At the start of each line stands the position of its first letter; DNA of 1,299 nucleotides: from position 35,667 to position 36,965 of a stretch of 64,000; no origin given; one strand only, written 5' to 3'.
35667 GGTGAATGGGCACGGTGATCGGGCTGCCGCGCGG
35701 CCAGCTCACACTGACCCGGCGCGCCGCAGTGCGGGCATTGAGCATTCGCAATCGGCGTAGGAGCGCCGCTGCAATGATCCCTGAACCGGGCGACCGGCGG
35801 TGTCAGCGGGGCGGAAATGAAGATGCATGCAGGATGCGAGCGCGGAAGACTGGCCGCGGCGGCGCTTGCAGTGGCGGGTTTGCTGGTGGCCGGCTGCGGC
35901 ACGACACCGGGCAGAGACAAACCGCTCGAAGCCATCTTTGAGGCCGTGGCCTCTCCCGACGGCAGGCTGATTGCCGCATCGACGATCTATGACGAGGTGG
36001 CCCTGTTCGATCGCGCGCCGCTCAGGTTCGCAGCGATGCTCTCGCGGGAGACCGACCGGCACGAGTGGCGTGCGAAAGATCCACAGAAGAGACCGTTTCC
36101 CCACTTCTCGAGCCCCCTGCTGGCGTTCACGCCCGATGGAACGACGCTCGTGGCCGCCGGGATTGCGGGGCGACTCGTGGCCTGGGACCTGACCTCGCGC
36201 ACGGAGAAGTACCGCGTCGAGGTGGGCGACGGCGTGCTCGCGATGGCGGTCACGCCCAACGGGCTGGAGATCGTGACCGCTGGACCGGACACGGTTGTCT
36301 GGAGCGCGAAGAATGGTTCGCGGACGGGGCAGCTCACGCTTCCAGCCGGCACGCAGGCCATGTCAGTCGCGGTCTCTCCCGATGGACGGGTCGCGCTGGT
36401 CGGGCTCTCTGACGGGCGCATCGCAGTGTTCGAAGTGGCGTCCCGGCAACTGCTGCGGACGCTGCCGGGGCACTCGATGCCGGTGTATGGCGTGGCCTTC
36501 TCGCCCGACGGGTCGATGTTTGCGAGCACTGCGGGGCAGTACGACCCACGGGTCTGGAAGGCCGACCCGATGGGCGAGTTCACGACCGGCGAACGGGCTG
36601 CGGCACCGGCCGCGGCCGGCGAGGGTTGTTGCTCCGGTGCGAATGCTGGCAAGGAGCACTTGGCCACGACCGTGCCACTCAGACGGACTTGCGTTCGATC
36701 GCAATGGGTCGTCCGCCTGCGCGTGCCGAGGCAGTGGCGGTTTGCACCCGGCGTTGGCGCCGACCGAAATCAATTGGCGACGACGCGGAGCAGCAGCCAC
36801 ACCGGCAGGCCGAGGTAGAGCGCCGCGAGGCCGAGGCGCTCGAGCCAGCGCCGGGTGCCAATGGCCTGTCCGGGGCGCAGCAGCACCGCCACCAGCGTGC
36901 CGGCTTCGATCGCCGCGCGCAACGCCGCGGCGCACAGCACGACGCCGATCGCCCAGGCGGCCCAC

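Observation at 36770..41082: Uncharacterised operon: secreted SGNH lipase, membrane-anchored periplasmic protein, and Lnt-like N-acyltransferase with an extra domain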

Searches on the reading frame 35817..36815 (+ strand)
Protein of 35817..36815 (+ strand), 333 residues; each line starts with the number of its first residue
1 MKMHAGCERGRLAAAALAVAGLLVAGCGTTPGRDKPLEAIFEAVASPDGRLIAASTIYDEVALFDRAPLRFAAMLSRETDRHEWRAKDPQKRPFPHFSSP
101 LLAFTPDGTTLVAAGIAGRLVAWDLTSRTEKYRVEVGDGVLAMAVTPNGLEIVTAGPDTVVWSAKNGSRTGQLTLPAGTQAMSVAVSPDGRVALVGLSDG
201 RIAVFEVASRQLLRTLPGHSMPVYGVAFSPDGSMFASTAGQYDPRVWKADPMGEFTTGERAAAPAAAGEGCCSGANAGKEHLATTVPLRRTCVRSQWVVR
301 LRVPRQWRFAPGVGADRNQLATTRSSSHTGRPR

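Call 5: search_protein_families(library=pfam, proteins=[window:35817-36815:+], max_evalue=0.01)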
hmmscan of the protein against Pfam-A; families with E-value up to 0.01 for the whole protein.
seq(333 aa): 28 families (the best 25 are shown)
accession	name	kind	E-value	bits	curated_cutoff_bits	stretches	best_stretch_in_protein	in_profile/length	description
PF25174.1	Beta-prop_THOC3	-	1.1e-15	57.8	305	1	102-255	8-164/272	THOC3 beta-propeller domain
PF24814.1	WD40_Prp19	-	1.9e-15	57.1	320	1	177-247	134-204/281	Prp19 WD40 domain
PF00400.38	WD40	-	2.2e-15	56.8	27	1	211-239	2-30/39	WD domain, G-beta repeat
PF25173.1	Beta-prop_WDR3_1st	-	5.6e-15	55.9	154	1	152-247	4-98/184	WDR3 first beta-propeller domain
PF23414.1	Beta-prop_EML_2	-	1.2e-14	54.8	90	1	102-256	4-160/266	Echinoderm microtubule-associated protein second beta-propeller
PF24817.1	WD40_WDHD1_1st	-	2.1e-14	53.8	109.9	1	102-251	11-159/291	WDHD1 first WD40 domain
PF24807.1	WD40_CDC20-Fz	-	8.5e-12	45.4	200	3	154-221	26-94/292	CDC20/Fizzy WD40 domain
PF25172.1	Beta-prop_WDR3_2nd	-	7.6e-10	38.9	140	1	142-251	4-111/293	WDR3 second beta-propeller domain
PF25391.1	WD40_Gbeta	-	7.3e-08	32.2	150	1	103-241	104-247/340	G protein beta WD-40 repeat protein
PF23393.2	Beta-prop_WDR90_POC16_2nd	-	2.6e-07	30.6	60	1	161-239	20-97/291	WDR90/POC16, second beta-propeller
PF25175.1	Beta-prop_WDR5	-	2.3e-06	27.5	250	1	181-248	97-164/296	WDR5 beta-propeller domain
PF23381.1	Beta-prop_IFT122_1st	-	3.5e-06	26.6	28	1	183-249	16-81/350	IFT122 first beta-propeller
PF23869.1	Beta-prop_WDR75_1st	-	5.9e-06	26.2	45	1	101-155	233-288/292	WD repeat-containing protein 75 first beta-propeller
PF23409.1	Beta-prop_EML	-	9.3e-06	25.8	88.2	0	102-195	162-257/267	Echinoderm microtubule-associated protein first beta-propeller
PF25168.1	Beta-prop_WDR36-Utp21_2nd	-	1.1e-05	25.3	84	1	150-247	170-267/335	WDR36/Utp21 second beta-propeller domain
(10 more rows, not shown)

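Call 6: search_protein_families(library=ncbifam, proteins=[window:35817-36815:+], max_evalue=0.01)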
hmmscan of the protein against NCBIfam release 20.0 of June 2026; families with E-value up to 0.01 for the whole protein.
seq(333 aa): 1 family
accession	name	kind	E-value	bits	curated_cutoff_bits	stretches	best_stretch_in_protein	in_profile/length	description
TIGR03866.1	PQQ_ABC_repeats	subfamily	0.00047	19.3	287.3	0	168-239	72-143/310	PQQ-dependent catabolism-associated beta-propeller protein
